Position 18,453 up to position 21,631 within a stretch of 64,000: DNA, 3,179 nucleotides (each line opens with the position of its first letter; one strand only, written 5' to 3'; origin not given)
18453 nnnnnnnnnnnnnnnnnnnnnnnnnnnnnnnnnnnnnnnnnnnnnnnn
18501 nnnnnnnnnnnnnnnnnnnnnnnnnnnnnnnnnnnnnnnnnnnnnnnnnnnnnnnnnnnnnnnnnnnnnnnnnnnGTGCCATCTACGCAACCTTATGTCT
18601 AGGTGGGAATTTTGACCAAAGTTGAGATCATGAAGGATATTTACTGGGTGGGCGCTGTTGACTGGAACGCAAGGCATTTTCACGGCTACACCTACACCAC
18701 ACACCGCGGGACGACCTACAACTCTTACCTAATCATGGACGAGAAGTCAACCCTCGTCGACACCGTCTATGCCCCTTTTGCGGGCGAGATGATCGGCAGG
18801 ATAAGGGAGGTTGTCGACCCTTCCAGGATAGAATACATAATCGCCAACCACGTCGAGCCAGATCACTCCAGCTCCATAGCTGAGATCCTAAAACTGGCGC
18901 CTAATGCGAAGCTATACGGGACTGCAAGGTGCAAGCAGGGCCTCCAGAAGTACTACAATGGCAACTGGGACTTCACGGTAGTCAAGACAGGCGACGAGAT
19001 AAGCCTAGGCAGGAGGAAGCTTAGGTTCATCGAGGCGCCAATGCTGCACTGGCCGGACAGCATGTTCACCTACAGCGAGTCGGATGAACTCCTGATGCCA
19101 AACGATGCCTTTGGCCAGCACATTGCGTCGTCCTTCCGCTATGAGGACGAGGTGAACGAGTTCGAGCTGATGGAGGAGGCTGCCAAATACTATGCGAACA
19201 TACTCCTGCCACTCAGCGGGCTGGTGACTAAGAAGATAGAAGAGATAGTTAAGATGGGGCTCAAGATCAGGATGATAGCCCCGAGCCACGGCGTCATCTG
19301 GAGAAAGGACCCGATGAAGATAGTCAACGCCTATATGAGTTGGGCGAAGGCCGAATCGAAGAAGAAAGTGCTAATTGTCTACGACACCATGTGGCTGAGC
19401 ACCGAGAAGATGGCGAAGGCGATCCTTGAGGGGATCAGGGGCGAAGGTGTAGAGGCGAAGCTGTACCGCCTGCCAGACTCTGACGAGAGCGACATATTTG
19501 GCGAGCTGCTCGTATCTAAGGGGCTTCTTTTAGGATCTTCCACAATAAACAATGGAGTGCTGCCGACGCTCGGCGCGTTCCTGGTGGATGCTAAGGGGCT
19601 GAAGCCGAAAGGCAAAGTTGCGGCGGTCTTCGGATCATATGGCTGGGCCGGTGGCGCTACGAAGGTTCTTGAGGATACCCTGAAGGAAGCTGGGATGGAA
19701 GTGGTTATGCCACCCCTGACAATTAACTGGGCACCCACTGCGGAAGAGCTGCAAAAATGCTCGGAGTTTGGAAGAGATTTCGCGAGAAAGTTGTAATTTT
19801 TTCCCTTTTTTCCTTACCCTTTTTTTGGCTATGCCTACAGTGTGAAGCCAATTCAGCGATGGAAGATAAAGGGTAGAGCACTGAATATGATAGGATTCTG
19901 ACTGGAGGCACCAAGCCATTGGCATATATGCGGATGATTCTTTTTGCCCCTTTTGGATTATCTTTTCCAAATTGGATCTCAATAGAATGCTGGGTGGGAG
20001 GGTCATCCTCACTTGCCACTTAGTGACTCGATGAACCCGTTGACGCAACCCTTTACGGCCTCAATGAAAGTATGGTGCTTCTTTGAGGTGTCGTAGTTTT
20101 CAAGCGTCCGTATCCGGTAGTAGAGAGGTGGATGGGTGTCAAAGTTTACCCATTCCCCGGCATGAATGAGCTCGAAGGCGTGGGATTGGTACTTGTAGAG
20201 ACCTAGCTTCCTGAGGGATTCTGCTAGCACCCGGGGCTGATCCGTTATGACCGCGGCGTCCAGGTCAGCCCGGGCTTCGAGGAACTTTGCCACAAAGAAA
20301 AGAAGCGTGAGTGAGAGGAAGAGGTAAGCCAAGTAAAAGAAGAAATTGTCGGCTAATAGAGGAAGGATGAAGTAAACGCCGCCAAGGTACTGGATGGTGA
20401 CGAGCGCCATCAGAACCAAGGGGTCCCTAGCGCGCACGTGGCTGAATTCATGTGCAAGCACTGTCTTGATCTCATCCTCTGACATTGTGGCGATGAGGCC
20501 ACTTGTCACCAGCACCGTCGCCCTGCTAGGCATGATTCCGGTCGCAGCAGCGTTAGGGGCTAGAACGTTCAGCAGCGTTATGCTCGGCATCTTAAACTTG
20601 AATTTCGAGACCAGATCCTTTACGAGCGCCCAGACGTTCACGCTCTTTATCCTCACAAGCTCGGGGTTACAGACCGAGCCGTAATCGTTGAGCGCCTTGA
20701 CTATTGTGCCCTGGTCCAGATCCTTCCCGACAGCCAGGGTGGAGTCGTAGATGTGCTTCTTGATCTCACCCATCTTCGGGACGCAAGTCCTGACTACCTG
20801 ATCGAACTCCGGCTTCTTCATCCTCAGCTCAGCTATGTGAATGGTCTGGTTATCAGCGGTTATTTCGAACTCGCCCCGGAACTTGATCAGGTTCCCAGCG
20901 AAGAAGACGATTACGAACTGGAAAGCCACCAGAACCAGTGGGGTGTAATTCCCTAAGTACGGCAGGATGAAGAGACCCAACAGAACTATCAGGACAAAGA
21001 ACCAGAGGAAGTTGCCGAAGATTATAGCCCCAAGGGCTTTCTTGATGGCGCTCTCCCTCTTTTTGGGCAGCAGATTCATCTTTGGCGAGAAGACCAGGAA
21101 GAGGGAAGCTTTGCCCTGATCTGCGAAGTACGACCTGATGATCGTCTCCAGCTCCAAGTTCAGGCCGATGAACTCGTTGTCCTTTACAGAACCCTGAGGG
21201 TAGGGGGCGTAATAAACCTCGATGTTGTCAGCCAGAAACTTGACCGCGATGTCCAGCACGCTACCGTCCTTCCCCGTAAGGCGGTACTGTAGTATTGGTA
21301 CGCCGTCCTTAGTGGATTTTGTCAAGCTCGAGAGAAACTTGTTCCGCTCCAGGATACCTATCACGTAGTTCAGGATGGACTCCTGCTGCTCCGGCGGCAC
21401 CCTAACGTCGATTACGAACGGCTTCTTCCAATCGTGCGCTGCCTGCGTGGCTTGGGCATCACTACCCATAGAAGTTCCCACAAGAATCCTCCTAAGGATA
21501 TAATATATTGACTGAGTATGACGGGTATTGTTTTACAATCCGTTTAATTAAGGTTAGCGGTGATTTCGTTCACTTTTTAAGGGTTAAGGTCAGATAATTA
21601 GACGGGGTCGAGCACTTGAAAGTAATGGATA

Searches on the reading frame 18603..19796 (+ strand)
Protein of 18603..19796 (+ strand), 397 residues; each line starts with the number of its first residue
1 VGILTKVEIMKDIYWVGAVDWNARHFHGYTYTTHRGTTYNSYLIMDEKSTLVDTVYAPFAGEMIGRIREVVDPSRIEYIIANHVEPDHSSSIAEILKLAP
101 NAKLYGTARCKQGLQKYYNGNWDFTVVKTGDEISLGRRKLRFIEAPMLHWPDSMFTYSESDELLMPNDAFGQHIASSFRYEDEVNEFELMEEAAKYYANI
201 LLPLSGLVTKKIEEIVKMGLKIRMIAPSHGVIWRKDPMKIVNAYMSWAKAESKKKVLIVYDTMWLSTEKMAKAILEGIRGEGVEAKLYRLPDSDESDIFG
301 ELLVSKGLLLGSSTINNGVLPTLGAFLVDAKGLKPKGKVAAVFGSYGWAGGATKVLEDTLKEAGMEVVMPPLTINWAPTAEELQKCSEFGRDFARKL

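Call 3: search_protein_families(library=pfam, proteins=[window:18603-19796:+], max_evalue=0.01)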
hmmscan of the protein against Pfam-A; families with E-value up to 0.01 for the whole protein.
window:18603-19796:+ (397 aa): 4 families
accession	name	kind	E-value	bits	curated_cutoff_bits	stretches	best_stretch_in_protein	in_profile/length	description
PF19583.5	ODP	-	2.6e-22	80.1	27.2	1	39-230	3-194/194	ODP family beta lactamase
PF00258.30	Flavodoxin_1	-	1.1e-19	71.5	25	1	258-390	1-143/143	Flavodoxin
PF00753.33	Lactamase_B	-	8.1e-08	32.9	22.7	1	39-204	6-170/196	Metallo-beta-lactamase superfamily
PF12706.13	Lactamase_B_2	-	0.006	16.6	27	0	51-151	4-116/200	Beta-lactamase superfamily domain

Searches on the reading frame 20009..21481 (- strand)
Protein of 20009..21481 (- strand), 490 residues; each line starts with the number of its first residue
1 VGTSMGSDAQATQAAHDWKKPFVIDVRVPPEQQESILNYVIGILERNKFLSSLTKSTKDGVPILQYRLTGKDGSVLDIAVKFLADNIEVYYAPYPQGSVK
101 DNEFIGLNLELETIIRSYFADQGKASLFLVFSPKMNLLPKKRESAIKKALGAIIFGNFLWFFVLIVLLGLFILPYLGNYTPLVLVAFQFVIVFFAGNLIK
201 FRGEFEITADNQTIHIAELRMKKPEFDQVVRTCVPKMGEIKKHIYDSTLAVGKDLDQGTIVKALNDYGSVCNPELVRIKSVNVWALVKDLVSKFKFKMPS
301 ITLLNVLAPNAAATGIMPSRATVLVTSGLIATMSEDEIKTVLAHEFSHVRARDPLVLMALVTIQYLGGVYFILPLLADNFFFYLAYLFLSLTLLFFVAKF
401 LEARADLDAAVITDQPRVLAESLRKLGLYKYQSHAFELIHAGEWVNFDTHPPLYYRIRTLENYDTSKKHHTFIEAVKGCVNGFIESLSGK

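Call 3: search_protein_families(library=pfam, proteins=[window:20009-21481:-], max_evalue=0.01)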
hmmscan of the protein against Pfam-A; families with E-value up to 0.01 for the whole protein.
window:20009-21481:- (490 aa): 2 families
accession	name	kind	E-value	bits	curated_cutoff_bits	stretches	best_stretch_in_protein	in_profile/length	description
PF01435.24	Peptidase_M48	-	2.2e-18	67.2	20.3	1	284-462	8-184/186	Peptidase family M48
PF05569.17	Peptidase_M56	-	0.0002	21.1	31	1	320-366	175-221/296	BlaR1 peptidase M56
